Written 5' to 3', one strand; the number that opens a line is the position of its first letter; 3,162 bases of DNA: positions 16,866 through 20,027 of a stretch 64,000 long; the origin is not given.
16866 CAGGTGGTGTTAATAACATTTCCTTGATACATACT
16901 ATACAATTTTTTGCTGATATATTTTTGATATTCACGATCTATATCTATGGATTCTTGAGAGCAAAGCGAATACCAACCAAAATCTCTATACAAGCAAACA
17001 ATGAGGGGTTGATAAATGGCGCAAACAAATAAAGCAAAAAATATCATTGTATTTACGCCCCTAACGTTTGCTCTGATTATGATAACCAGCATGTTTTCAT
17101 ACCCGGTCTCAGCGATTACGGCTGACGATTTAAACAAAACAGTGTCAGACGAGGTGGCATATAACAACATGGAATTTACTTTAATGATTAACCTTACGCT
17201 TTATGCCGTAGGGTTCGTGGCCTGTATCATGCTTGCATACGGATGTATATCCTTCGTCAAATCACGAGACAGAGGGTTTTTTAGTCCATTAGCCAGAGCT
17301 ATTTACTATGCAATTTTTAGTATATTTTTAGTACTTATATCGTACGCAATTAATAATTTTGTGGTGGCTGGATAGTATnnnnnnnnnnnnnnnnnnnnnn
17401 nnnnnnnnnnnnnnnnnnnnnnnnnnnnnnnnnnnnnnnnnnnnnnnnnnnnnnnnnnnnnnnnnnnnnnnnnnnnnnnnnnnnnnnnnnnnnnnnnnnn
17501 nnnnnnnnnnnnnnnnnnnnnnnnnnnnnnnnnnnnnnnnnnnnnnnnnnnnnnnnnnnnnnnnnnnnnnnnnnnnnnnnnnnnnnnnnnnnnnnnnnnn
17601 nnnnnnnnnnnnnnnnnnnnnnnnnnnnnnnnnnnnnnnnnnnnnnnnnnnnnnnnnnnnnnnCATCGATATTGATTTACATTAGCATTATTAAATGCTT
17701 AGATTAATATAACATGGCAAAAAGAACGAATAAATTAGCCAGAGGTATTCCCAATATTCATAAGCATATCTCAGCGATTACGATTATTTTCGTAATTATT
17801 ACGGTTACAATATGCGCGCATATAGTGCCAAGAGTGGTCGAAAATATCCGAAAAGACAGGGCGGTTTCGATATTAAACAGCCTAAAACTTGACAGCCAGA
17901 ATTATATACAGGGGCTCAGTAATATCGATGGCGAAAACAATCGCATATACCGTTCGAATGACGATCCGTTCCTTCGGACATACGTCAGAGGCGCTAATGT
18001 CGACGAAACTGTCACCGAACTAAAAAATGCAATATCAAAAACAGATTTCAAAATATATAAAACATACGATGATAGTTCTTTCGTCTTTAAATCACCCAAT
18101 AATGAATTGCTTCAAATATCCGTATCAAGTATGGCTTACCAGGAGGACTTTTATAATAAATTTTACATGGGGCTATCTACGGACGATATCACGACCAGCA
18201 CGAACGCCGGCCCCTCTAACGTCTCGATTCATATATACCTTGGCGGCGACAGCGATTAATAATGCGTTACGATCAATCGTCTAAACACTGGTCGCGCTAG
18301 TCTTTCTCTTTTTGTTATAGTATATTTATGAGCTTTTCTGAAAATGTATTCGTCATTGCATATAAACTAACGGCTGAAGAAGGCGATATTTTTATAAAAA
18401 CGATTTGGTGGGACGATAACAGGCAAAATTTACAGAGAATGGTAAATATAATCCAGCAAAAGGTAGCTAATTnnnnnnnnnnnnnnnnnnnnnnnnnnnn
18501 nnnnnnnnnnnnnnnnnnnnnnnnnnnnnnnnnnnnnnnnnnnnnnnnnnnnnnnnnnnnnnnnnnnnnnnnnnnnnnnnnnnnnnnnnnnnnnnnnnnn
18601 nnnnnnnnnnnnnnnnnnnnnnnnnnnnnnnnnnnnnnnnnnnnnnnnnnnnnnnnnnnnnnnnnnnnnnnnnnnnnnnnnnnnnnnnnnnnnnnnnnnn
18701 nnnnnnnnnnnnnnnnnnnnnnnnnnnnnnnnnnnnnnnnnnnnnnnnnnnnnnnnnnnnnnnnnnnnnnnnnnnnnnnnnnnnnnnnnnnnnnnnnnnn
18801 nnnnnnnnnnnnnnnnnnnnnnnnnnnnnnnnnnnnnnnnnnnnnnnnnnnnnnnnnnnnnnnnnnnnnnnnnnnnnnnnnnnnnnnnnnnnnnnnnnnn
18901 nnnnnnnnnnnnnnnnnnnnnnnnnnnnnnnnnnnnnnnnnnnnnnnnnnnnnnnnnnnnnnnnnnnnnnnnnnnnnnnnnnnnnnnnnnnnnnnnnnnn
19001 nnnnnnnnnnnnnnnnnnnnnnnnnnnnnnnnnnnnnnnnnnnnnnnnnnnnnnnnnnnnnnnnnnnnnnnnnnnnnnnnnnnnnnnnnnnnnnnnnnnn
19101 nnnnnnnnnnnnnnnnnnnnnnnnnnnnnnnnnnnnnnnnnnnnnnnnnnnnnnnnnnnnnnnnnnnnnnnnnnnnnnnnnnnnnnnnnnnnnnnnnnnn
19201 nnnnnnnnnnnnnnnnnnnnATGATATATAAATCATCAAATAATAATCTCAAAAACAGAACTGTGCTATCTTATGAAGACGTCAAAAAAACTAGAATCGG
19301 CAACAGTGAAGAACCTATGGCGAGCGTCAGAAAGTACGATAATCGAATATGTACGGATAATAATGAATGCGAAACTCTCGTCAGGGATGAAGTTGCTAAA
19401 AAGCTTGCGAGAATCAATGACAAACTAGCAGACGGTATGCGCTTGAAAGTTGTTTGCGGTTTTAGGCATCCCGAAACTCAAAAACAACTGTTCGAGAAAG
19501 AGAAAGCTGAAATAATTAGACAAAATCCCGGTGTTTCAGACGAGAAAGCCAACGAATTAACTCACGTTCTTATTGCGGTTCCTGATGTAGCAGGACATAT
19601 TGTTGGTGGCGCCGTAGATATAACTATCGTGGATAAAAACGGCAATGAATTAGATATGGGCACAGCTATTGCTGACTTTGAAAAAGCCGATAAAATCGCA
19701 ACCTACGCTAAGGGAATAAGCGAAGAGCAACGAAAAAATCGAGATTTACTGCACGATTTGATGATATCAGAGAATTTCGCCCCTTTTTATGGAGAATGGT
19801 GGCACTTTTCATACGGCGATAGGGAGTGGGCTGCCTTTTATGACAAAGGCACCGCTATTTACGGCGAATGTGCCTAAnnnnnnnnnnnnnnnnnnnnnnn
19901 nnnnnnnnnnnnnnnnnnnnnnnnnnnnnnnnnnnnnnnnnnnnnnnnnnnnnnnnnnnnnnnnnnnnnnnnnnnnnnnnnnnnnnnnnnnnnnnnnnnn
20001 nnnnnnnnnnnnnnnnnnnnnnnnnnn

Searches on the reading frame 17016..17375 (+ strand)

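Call 10: search_protein_families(library=pfam, proteins=[window:17016-17375:+], max_evalue=0.01)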
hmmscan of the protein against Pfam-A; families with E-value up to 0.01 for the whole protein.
window:17016-17375:+ (119 aa): 1 family
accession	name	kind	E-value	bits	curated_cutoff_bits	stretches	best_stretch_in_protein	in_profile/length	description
PF17459.7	DUF5422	-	0.0058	17.3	25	1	15-83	51-119/153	Family of unknown function (DUF5422)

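Call 73: search_protein_families(library=padloc, max_evalue=0.01, proteins=[window:17016-17375:+])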
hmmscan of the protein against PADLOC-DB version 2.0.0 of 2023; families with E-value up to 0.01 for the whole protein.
window:17016-17375:+ (119 aa): 0 families

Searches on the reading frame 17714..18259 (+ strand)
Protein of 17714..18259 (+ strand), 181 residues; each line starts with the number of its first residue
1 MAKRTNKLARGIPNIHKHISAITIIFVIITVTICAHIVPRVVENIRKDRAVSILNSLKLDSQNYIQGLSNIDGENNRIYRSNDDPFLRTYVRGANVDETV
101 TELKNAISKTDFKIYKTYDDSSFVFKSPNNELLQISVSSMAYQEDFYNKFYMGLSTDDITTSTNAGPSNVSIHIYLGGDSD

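Call 10: search_protein_families(library=pfam, proteins=[window:17714-18259:+], max_evalue=0.01)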
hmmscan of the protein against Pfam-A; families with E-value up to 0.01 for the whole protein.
window:17714-18259:+ (181 aa): 0 families

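Call 73: search_protein_families(library=padloc, max_evalue=0.01, proteins=[window:17714-18259:+])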
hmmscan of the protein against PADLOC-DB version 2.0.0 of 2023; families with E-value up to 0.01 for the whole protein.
window:17714-18259:+ (181 aa): 1 family
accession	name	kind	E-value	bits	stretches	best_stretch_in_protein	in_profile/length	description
PDLC01888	CARF4--CARF_PDDEXK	-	0.0047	14.2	1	38-105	180-248/368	-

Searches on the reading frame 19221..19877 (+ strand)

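Call 10: search_protein_families(library=pfam, proteins=[window:19221-19877:+], max_evalue=0.01)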
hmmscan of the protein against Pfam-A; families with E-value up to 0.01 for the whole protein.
window:19221-19877:+ (218 aa): 3 families
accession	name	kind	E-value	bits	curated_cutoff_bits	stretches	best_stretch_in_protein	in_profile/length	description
PF01427.22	Peptidase_M15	-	3e-16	60.2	27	1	51-203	38-189/199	D-ala-D-ala dipeptidase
PF02557.22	VanY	-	1.3e-08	35.1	25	1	53-160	3-98/132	D-alanyl-D-alanine carboxypeptidase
PF05951.18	Peptidase_M15_2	-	0.0049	17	27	0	44-95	42-94/153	Bacterial protein of unknown function (DUF882)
